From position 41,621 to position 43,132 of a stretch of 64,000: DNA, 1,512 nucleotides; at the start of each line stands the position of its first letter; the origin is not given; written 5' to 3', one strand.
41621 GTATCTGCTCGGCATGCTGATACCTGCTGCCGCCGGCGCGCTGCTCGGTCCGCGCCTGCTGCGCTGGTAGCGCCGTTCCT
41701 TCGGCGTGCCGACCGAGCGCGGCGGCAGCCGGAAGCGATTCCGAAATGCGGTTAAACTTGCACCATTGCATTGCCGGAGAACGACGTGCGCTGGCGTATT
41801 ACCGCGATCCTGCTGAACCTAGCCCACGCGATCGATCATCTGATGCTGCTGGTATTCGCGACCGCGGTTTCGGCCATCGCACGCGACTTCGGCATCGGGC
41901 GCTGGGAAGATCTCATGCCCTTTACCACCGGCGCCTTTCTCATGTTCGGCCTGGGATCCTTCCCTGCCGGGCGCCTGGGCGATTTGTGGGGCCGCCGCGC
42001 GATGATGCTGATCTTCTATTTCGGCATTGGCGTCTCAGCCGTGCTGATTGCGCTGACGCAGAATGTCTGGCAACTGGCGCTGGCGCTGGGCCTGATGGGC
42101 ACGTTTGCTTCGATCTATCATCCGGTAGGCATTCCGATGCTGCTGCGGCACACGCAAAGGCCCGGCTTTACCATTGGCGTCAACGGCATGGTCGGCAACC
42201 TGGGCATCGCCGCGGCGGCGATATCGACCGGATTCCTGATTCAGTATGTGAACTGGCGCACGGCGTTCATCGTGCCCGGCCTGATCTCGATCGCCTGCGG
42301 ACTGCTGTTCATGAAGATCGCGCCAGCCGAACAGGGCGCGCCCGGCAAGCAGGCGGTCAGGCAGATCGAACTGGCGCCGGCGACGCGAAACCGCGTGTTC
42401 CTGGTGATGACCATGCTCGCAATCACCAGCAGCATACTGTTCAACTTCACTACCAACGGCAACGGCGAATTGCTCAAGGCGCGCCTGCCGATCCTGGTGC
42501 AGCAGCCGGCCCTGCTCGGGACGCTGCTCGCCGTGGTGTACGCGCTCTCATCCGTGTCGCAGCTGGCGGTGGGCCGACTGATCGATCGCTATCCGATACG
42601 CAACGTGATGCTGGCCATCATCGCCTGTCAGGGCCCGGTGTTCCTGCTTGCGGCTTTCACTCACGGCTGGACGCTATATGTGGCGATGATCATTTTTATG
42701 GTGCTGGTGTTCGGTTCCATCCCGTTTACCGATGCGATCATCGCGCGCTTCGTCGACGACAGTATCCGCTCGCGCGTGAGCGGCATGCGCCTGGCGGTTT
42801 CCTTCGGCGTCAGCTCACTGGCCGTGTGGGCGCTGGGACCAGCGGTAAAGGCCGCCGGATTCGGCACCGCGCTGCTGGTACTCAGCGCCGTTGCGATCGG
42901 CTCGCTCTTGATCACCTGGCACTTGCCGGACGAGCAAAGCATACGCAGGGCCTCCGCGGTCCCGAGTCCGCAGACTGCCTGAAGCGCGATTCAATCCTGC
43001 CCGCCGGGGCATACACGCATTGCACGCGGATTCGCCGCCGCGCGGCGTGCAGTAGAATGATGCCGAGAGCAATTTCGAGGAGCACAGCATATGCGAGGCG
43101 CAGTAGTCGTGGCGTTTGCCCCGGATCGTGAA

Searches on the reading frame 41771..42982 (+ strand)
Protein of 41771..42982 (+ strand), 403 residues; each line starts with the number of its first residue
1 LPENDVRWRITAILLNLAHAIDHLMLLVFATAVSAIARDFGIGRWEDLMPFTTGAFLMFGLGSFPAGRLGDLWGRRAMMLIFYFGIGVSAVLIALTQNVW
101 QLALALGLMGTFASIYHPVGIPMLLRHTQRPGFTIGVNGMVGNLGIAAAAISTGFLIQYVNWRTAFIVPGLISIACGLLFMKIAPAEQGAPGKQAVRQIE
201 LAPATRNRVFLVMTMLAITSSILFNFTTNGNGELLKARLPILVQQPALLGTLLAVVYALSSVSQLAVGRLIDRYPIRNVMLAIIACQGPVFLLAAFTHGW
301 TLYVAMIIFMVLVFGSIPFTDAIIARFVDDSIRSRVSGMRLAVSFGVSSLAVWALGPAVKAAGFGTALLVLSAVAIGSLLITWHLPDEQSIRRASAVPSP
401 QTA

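Call 5: search_protein_families(library=ncbifam, proteins=[window:41771-42982:+], max_evalue=0.01)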
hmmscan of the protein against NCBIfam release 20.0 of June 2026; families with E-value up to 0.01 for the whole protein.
window:41771-42982:+ (403 aa): 11 families
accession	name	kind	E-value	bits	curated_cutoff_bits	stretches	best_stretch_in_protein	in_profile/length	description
TIGR00881.1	2A0104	subfamily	4e-10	39.3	407.75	1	29-192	14-179/379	phosphoglycerate transporter protein PgtP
NF000025.1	MFS_efflux_tcmA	exception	6.4e-09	35.1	999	1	26-196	42-215/538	tetracenomycin C efflux MFS transporter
TIGR00895.1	2A0115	subfamily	4.4e-08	32.5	418.55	1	9-184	16-192/398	aromatic acid/H+ symport family MFS transporter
TIGR00710.1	efflux_Bcr_CflA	subfamily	2.1e-07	30.7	200.9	1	11-374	6-370/385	Bcr/CflA family efflux MFS transporter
TIGR00880.1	2_A_01_02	superfamily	3.5e-07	30.4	131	1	57-184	5-138/141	multidrug resistance protein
NF045684.1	tet_MFS_65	exception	6.1e-05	22.4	800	0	252-375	39-160/383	tetracycline efflux MFS transporter Tet(65)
TIGR00898.1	2A0119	subfamily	0.00013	20.9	550.75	1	22-114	98-194/506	cation transport protein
NF007372.0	PRK09874.1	equivalog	0.00016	20.9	571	1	55-182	63-191/408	multidrug efflux MFS transporter MdtG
NF049980.1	SfMCT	equivalog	0.00019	20.2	320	1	32-317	24-319/378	L-lactate MFS transporter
TIGR00893.1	2A0114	subfamily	0.0045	16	395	0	29-383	13-396/399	D-galactonate transporter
NF004200.0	PRK05653.1-5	equivalog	0.0063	16.1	273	0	79-152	83-156/242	3-oxoacyl-ACP reductase FabG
